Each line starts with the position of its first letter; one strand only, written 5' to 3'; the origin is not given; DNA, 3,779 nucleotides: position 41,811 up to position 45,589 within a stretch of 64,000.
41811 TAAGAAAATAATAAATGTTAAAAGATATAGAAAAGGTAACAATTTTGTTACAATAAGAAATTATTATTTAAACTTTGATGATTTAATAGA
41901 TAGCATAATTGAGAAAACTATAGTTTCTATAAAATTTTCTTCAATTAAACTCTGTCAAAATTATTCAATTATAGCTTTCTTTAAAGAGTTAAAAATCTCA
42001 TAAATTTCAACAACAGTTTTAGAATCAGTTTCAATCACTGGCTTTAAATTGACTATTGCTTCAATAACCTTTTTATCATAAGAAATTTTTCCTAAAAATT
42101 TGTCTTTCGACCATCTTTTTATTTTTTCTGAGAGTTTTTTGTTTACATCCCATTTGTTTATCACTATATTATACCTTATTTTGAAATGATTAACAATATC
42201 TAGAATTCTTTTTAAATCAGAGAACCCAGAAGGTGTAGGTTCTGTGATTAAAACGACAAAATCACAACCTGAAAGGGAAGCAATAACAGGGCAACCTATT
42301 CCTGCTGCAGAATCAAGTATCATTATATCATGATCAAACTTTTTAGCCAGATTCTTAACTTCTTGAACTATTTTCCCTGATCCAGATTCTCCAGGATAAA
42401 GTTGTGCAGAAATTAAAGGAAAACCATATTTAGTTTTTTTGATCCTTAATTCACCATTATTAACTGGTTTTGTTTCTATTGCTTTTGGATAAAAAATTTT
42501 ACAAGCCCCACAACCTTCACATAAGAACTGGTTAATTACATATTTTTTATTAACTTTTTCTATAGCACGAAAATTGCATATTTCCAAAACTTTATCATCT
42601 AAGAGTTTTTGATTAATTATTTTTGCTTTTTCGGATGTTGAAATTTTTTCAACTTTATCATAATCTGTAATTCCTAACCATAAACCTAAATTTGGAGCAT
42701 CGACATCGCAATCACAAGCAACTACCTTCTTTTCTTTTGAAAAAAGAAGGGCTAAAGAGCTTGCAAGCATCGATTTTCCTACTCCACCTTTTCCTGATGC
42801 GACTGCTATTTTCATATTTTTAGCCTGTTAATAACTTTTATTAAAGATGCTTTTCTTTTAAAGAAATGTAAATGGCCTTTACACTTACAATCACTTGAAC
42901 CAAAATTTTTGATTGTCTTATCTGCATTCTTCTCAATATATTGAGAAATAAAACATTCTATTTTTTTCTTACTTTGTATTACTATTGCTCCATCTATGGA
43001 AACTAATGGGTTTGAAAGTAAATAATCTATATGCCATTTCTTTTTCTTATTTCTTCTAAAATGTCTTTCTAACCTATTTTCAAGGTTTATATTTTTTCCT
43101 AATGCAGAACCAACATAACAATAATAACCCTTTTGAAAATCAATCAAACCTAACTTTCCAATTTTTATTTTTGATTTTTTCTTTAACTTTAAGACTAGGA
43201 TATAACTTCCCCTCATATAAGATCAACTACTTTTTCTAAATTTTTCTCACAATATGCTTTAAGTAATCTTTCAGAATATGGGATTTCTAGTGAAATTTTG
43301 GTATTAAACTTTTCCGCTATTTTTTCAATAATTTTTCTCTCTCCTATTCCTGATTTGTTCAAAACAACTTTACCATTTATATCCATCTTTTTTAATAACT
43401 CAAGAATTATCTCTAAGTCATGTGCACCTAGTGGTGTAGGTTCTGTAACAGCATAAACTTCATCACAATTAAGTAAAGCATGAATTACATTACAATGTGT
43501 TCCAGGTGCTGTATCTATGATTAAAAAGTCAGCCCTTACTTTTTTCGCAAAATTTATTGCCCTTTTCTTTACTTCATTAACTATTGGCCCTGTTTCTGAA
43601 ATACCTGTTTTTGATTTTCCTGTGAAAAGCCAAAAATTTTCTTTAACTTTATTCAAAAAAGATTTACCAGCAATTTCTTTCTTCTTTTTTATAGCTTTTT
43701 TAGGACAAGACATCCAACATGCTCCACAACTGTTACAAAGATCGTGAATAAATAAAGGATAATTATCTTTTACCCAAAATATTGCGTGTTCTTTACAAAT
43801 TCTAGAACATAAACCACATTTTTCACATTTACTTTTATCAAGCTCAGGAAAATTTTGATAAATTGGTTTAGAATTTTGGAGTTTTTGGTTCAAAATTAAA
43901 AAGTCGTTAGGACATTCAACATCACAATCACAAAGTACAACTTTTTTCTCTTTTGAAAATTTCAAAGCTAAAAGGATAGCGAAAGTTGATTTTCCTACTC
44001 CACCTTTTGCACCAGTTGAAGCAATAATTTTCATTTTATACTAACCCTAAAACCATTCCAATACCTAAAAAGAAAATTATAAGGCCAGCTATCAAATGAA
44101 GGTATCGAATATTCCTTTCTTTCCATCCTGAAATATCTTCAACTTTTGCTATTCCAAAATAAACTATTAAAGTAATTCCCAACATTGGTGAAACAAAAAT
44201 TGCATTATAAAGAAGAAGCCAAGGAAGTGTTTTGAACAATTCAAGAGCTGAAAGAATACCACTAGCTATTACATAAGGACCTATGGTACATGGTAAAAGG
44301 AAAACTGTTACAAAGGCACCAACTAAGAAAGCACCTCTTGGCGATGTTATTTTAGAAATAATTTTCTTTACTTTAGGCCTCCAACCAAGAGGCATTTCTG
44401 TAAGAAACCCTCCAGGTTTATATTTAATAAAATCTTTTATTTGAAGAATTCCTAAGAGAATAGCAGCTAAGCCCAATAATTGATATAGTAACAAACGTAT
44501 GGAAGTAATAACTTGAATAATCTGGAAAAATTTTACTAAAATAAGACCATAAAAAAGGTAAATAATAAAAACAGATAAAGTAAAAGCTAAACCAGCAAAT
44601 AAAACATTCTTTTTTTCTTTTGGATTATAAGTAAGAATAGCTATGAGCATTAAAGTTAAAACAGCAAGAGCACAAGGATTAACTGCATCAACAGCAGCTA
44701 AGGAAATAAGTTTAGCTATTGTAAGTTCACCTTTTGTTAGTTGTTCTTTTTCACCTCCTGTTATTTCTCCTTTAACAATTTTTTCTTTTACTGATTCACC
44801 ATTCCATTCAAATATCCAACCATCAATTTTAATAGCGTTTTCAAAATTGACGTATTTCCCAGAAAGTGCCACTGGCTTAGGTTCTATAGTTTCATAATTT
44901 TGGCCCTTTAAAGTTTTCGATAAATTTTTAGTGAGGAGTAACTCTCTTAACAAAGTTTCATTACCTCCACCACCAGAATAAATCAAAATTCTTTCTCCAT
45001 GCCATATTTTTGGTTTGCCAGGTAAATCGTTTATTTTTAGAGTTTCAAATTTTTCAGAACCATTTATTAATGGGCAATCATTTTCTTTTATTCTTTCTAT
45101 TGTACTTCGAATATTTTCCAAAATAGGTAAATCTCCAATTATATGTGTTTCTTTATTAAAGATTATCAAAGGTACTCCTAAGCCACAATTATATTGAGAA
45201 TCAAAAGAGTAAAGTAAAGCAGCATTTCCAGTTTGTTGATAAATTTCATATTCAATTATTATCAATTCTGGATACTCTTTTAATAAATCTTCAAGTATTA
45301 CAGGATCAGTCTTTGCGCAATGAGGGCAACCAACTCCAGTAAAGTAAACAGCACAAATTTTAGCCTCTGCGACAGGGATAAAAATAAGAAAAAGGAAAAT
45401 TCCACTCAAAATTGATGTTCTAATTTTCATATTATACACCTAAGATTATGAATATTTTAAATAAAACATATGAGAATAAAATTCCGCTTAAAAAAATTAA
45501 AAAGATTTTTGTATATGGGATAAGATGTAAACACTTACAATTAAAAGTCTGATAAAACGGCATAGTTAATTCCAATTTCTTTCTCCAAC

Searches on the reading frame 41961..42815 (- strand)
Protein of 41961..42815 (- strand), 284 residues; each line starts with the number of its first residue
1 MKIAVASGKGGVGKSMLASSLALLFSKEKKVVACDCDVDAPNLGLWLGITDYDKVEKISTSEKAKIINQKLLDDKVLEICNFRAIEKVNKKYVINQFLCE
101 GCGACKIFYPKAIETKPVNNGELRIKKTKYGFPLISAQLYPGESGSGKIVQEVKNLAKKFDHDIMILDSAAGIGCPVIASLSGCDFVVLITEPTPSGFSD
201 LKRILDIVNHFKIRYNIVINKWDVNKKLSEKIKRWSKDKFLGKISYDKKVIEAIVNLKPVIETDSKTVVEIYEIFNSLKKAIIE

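Call 53: search_protein_families(library=pfam, proteins=[window:41961-42815:-], max_evalue=0.01)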
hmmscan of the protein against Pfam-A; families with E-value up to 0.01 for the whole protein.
window:41961-42815:- (284 aa): 6 families
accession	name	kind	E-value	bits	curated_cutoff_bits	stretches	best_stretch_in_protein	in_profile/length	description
PF01656.29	CbiA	-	1.8e-20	73.6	25.4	1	3-259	1-124/125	CobQ/CobB/MinD/ParA nucleotide binding domain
PF10609.15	ParA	-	1.9e-12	47.6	27.1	1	2-56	5-56/246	NUBPL iron-transfer P-loop NTPase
PF13614.12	AAA_31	-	1.2e-09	38.8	27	1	3-217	4-173/177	AAA domain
PF02374.21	ArsA_ATPase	-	7e-06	25.9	24.3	1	1-31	1-31/305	Anion-transporting ATPase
PF00009.33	GTP_EFTU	-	0.0045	17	26.5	0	177-276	86-180/188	Elongation factor Tu GTP binding domain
PF03193.22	RsgA_GTPase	-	0.0064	16.8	30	0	197-238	38-78/174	RsgA GTPase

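Call 54: search_protein_families(library=ncbifam, proteins=[window:41961-42815:-], max_evalue=0.001)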
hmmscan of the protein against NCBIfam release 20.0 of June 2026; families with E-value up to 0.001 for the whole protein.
window:41961-42815:- (284 aa): 12 families
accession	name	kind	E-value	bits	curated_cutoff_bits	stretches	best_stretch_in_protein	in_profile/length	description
TIGR01968.1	minD_bact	equivalog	5.4e-16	58.7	212.9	2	3-96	4-98/261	septum site-determining protein MinD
TIGR01969.1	minD_arch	subfamily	2.2e-15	56.5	201.75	2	2-66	2-67/251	cell division ATPase MinD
NF008079.0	PRK10818.1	equivalog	2.7e-12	46.6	508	2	3-78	5-81/270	septum site-determining protein MinD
TIGR03371.1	cellulose_yhjQ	equivalog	2.6e-11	43.5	157.85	2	3-39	4-41/246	cellulose biosynthesis protein BcsQ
NF041546.1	ParA_partition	equivalog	1e-10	41.5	180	1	148-234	65-154/203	ParA family partition ATPase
NF047398.1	AAA_KGGVGR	domain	2.6e-10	40.9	90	1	3-203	5-184/190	KGGVGR-motif variant AAA ATPase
NF041136.1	MrpORP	equivalog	3.5e-10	39.7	450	1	2-55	7-61/365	iron-sulfur cluster carrier protein MrpORP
NF008669.0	PRK11670.1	equivalog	6e-06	25.4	348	1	3-51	110-159/369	iron-sulfur cluster carrier protein ApbC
TIGR03018.1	pepcterm_TyrKin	hypoth_equivalog_domain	9.1e-06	25.1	230.65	0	3-52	38-89/207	XrtA-associated tyrosine autokinase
TIGR01281.1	DPOR_bchL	equivalog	7.2e-05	22.3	345.15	0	3-38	3-38/268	ferredoxin:protochlorophyllide reductase (ATP-dependent) iron-sulfur ATP-binding protein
TIGR02700.1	flavo_MJ0208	hypoth_equivalog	0.00032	20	251.35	0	56-112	135-192/234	dihydromethanopterin reductase (acceptor)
NF058577.1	FdxA_fam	equivalog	0.00074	19.6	65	0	79-106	18-45/52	4Fe-4S ferredoxin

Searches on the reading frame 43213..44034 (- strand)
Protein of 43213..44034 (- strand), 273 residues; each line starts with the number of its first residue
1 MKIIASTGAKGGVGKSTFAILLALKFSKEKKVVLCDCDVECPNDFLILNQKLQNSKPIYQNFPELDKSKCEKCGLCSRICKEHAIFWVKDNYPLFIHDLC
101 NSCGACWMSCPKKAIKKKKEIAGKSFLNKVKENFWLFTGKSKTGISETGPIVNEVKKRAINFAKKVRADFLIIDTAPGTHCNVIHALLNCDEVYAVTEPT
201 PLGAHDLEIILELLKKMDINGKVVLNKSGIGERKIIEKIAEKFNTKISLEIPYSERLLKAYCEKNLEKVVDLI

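Call 53: search_protein_families(library=pfam, proteins=[window:43213-44034:-], max_evalue=0.01)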
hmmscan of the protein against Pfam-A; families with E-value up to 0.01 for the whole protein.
window:43213-44034:- (273 aa): 15 families
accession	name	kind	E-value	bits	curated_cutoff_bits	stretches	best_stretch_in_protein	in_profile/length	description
PF01656.29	CbiA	-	1.7e-14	54.3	25.4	1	4-264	1-122/125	CobQ/CobB/MinD/ParA nucleotide binding domain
PF10609.15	ParA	-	8.2e-13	48.8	27.1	2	2-49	4-52/246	NUBPL iron-transfer P-loop NTPase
PF13614.12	AAA_31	-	2.5e-12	47.6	27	1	1-73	1-72/177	AAA domain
PF00037.32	Fer4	-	1.4e-10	41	21.1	2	95-116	3-24/24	4Fe-4S binding domain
PF12837.12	Fer4_6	-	2.9e-08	33.7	25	2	63-85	2-24/24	4Fe-4S binding domain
PF12838.12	Fer4_7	-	7e-07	30.1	27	2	69-114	1-52/52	4Fe-4S dicluster domain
PF14697.11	Fer4_21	-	2.3e-06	28.1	35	1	65-116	3-58/59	4Fe-4S dicluster domain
PF13187.11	Fer4_9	-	6.6e-06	26.5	27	1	69-115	1-52/52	4Fe-4S dicluster domain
PF13484.11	Fer4_16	-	2.5e-05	25.4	30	1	100-125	2-28/66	4Fe-4S double cluster binding domain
PF13237.11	Fer4_10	-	3e-05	24.3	25.5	1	97-122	6-33/53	4Fe-4S dicluster domain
PF00142.24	Fer4_NifH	-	0.00025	21.1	25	0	9-54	7-53/271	4Fe-4S iron sulfur cluster binding proteins, NifH/frxC family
PF25160.1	LdpA_Fe-S-bd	-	0.0012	19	27.6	1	70-118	5-46/49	LdpA Fe-S cluster-binding domain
PF13459.11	Fer4_15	-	0.0018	19.4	22.4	0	64-82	2-20/66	4Fe-4S single cluster domain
PF02374.21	ArsA_ATPase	-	0.0018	18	24.3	1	1-34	1-33/305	Anion-transporting ATPase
PF00448.28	SRP54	-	0.0036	17.4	22.7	0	152-180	68-95/196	SRP54-type protein, GTPase domain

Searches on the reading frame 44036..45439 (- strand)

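Call 10: search_protein_families(library=pfam, proteins=[window:44036-45439:-])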
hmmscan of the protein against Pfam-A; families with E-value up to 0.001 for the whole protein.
window:44036-45439:- (467 aa): 1 family
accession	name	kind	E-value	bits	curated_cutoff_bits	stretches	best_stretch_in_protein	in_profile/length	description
PF11139.14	SfLAP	-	2e-05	24.6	35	1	244-461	1-206/213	Sap, sulfolipid-1-addressing protein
